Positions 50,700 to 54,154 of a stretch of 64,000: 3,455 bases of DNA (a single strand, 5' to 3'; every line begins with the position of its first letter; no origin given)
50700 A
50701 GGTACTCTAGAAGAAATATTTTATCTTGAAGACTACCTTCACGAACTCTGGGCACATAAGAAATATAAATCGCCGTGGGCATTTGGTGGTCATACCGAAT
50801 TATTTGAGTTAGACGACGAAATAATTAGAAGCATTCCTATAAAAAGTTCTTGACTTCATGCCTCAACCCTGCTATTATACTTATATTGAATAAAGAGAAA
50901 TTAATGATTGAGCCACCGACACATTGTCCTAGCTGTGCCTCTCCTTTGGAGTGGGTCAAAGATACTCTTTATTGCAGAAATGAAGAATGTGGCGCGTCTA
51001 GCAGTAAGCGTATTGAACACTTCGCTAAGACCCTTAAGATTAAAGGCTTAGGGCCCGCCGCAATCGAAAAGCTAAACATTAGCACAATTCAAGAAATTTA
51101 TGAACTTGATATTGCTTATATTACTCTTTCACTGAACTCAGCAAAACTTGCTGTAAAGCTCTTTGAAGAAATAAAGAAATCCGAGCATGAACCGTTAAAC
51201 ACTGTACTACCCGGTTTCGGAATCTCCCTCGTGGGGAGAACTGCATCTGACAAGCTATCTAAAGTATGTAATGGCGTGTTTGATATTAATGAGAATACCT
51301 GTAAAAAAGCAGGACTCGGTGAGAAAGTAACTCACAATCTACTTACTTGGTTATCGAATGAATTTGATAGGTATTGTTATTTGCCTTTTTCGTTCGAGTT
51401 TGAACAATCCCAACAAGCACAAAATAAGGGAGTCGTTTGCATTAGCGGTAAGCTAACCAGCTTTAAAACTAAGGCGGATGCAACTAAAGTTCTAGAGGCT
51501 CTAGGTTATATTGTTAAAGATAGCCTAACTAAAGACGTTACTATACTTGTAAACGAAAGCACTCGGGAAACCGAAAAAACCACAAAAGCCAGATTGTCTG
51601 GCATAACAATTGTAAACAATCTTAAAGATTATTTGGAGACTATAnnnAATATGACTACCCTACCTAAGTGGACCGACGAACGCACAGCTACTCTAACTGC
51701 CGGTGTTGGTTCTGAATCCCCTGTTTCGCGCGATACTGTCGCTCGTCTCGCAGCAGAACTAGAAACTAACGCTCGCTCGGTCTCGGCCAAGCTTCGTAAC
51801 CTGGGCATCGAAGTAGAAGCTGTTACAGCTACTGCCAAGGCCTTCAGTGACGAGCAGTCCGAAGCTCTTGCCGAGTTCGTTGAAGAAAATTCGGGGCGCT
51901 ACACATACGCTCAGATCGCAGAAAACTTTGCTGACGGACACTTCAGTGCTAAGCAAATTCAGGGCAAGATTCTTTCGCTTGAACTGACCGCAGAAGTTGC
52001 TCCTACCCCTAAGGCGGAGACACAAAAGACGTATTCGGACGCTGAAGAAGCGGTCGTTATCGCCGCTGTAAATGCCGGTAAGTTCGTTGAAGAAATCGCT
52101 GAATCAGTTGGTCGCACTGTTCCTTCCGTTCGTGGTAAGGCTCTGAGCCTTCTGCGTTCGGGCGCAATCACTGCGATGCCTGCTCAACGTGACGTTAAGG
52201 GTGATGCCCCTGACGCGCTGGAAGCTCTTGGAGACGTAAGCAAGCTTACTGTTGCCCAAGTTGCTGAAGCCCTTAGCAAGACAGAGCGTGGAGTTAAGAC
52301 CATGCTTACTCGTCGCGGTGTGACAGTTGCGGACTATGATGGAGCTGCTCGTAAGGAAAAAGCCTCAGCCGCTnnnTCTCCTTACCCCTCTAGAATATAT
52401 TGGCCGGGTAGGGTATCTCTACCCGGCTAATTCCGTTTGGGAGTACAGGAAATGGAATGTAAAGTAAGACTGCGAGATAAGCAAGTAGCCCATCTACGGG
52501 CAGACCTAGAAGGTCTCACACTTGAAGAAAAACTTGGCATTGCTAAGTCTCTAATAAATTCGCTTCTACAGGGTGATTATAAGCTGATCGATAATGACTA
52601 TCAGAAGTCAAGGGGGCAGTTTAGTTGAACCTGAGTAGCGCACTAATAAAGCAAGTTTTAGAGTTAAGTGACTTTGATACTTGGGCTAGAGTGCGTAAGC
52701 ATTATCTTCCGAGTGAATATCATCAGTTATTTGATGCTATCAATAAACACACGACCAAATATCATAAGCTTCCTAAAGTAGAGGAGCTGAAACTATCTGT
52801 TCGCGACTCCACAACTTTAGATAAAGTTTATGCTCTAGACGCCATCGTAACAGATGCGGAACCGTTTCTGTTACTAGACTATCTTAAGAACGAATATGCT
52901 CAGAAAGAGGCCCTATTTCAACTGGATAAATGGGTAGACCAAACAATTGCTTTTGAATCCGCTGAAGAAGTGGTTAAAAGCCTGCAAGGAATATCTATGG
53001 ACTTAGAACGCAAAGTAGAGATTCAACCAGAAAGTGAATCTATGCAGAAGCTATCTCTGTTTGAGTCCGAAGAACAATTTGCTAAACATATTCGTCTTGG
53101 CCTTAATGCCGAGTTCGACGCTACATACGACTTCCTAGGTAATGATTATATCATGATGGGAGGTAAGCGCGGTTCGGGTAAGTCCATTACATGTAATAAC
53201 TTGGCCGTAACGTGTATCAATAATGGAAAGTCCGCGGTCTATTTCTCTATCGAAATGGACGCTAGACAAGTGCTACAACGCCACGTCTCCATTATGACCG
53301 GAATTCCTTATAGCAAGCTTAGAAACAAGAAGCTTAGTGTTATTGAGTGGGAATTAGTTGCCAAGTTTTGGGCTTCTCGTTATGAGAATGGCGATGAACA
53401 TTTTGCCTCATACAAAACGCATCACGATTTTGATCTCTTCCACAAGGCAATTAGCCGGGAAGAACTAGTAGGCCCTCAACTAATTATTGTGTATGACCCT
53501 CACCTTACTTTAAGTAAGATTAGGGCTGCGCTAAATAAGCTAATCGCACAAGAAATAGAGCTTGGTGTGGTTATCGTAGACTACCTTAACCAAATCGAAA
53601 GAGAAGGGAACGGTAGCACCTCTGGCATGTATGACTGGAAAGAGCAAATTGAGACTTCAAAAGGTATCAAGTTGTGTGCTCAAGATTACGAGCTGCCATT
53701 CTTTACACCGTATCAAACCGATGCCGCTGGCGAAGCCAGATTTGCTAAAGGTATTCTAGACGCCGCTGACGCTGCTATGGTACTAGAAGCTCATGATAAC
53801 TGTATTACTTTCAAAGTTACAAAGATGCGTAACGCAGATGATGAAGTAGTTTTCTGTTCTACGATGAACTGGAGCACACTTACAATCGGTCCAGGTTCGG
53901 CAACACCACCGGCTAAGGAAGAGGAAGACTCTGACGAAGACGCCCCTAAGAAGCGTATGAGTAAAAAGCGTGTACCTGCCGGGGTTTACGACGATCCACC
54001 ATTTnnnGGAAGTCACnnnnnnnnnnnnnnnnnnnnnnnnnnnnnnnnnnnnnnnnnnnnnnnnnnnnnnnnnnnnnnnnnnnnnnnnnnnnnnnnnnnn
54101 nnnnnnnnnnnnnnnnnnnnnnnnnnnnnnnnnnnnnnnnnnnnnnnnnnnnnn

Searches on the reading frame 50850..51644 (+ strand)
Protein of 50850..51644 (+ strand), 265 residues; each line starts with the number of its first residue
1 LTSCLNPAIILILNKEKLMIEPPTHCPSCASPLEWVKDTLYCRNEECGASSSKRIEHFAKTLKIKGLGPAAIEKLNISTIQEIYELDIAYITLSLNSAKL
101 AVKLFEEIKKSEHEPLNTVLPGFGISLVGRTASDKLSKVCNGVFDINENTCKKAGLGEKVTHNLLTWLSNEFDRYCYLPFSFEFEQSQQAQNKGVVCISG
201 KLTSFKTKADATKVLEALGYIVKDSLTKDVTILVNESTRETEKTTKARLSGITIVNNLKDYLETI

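Call 71: search_protein_families(library=pfam, proteins=[window:50850-51644:+], max_evalue=0.001)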
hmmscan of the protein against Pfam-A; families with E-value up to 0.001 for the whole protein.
window:50850-51644:+ (265 aa): 2 families
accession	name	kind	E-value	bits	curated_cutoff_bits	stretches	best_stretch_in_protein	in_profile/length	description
PF00533.33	BRCT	-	0.00018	22.1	21.3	1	195-256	10-70/78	BRCA1 C Terminus (BRCT) domain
PF12738.14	PTCB-BRCT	-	0.00066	20.1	22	0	208-256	13-60/63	twin BRCT domain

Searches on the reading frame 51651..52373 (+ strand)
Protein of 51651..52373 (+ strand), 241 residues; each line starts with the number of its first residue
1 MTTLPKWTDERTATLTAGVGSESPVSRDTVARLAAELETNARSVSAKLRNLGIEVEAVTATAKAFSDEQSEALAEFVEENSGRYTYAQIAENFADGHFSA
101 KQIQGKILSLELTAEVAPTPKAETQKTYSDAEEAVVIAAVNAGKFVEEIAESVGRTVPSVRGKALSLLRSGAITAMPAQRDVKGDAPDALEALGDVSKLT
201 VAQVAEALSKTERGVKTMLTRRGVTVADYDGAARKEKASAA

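Call 71: search_protein_families(library=pfam, proteins=[window:51651-52373:+], max_evalue=0.001)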
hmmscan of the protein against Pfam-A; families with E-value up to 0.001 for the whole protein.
window:51651-52373:+ (241 aa): 1 family
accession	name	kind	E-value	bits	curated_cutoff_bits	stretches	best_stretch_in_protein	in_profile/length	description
PF08281.18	Sigma70_r4_2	-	0.00086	19.3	25.7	0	196-221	24-49/54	Sigma-70, region 4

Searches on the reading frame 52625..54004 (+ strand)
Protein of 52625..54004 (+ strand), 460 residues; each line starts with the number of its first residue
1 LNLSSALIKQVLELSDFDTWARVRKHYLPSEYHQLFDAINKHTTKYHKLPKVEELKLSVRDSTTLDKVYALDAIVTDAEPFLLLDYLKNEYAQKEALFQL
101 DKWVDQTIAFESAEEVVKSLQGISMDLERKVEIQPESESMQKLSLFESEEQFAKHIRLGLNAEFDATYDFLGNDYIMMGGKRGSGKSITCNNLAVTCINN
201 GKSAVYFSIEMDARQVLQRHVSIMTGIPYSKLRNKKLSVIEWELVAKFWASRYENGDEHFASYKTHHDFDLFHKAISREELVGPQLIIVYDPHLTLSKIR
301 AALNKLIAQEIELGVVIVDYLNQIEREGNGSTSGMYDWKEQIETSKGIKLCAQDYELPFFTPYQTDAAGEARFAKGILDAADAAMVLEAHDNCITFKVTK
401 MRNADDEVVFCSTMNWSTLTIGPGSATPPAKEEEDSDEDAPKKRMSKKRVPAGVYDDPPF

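Call 11: search_protein_families(library=phrogs, proteins=[window:52625-54004:+], max_evalue=0.00001)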
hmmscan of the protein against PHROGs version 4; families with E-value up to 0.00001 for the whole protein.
window:52625-54004:+ (460 aa): 3 families
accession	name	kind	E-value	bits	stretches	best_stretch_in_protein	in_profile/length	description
phrog_19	-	DNA, RNA and nucleotide metabolism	9e-44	151.3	1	2-446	162-599/621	DnaB-like replicative helicase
phrog_243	-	DNA, RNA and nucleotide metabolism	9.5e-13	48.7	1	167-363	29-189/273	DnaB-like replicative helicase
phrog_239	-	DNA, RNA and nucleotide metabolism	1.1e-08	35.5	1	166-244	351-428/801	DNA primase/helicase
